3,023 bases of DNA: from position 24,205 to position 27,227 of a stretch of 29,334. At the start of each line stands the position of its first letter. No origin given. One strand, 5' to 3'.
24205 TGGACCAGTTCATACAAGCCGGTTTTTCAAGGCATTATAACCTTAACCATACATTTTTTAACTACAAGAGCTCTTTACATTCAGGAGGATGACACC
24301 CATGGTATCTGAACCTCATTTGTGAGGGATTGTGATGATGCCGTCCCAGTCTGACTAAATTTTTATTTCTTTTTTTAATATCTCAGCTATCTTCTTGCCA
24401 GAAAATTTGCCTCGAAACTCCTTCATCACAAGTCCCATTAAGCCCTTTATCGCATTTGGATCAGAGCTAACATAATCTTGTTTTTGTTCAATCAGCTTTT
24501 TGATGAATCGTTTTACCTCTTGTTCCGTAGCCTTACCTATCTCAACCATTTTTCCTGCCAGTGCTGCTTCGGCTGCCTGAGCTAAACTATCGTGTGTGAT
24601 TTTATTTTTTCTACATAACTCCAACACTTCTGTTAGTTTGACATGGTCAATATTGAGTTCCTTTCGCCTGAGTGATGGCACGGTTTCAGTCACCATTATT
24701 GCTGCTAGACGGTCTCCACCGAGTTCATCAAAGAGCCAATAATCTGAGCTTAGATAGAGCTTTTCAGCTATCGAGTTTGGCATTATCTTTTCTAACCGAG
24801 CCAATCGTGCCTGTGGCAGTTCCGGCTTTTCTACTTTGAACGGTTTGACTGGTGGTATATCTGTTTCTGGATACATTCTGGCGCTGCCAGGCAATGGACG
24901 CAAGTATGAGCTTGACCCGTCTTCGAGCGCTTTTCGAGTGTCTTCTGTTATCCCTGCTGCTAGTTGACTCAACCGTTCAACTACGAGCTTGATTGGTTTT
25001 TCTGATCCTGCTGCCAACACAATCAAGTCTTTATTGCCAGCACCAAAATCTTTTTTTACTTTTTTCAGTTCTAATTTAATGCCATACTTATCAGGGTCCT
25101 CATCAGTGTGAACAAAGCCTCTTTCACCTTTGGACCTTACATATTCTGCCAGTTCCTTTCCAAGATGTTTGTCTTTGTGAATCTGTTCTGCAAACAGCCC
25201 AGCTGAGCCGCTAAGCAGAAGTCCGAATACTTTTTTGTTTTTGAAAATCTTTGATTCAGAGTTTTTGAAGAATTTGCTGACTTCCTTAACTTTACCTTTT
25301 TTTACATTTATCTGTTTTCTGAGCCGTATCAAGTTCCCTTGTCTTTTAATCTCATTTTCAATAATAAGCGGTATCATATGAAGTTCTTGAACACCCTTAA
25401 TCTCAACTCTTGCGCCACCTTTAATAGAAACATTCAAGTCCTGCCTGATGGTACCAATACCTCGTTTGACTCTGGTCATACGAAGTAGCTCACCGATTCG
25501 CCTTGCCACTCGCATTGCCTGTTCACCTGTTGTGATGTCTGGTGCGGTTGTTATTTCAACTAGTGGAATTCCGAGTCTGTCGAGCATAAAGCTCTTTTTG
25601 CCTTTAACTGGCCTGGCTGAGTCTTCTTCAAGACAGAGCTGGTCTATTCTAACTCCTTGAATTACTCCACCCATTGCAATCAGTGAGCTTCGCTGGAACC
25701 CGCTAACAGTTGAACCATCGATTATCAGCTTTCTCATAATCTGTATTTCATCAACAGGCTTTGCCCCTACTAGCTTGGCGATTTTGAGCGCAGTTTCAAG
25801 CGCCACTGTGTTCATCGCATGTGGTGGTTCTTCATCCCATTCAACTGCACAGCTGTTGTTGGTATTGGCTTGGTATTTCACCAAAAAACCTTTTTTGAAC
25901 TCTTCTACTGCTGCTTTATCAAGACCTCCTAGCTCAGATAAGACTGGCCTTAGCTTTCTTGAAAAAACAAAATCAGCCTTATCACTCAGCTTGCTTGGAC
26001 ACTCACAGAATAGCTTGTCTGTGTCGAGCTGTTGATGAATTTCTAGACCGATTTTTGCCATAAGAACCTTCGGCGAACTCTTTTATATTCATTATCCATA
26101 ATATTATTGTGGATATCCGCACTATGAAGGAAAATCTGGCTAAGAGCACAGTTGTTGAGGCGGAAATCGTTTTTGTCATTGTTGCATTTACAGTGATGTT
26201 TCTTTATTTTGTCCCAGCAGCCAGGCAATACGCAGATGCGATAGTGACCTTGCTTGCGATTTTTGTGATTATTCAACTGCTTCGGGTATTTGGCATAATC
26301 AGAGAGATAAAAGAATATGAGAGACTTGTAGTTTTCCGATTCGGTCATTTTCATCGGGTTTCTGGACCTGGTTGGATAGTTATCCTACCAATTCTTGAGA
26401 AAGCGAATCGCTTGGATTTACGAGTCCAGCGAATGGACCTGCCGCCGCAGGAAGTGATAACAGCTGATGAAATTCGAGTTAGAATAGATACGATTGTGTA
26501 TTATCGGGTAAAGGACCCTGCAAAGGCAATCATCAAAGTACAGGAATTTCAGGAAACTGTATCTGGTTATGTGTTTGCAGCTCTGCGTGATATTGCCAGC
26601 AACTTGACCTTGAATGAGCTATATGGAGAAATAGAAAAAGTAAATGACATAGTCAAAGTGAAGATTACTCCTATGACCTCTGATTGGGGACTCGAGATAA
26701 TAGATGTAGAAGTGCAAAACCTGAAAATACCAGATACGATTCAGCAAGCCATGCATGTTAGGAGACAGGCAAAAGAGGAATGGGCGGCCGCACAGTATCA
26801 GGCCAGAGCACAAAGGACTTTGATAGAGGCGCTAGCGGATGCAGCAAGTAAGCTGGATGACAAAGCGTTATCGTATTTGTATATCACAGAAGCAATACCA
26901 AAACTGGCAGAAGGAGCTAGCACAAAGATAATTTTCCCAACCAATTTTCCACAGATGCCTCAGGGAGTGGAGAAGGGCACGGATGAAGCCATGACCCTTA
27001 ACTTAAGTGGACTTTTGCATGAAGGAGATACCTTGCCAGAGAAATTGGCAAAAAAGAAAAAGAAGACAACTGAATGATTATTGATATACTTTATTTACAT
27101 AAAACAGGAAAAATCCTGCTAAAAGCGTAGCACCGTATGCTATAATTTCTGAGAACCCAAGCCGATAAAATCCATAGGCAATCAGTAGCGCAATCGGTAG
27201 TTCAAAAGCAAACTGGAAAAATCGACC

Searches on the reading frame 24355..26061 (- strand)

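Call 96: search_protein_families(library=pfam, proteins=[window:24355-26061:-], max_evalue=0.001)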
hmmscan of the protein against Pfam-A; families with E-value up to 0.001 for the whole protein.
window:24355-26061:- (568 aa): 2 families
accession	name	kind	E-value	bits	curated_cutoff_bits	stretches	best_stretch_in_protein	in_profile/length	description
PF02934.20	GatB_N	-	1.6e-47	162.5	23.4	1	3-406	2-270/277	GatB/GatE catalytic domain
PF02637.23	GatB_Yqey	-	3.4e-10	40.4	27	1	451-566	15-148/148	GatB domain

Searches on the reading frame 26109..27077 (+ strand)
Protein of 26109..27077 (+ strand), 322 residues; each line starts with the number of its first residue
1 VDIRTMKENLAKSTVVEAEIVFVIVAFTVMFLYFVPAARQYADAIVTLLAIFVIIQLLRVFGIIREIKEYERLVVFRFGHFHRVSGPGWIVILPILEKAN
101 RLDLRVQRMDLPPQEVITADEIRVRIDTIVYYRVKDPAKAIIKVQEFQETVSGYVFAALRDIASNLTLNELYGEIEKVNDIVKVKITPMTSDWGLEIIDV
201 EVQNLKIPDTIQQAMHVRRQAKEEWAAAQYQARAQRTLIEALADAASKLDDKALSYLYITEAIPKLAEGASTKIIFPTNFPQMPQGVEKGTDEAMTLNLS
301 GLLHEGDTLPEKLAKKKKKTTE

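Call 96: search_protein_families(library=pfam, proteins=[window:26109-27077:+], max_evalue=0.001)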
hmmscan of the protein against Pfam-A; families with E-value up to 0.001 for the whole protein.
window:26109-27077:+ (322 aa): 2 families
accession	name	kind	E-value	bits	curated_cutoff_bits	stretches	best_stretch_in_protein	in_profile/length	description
PF01145.31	Band_7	-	1e-40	140.1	23.6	1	66-235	2-175/176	SPFH domain / Band 7 family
PF13421.11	Band_7_1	-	5.5e-05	23.3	24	1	130-218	107-206/211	SPFH domain-Band 7 family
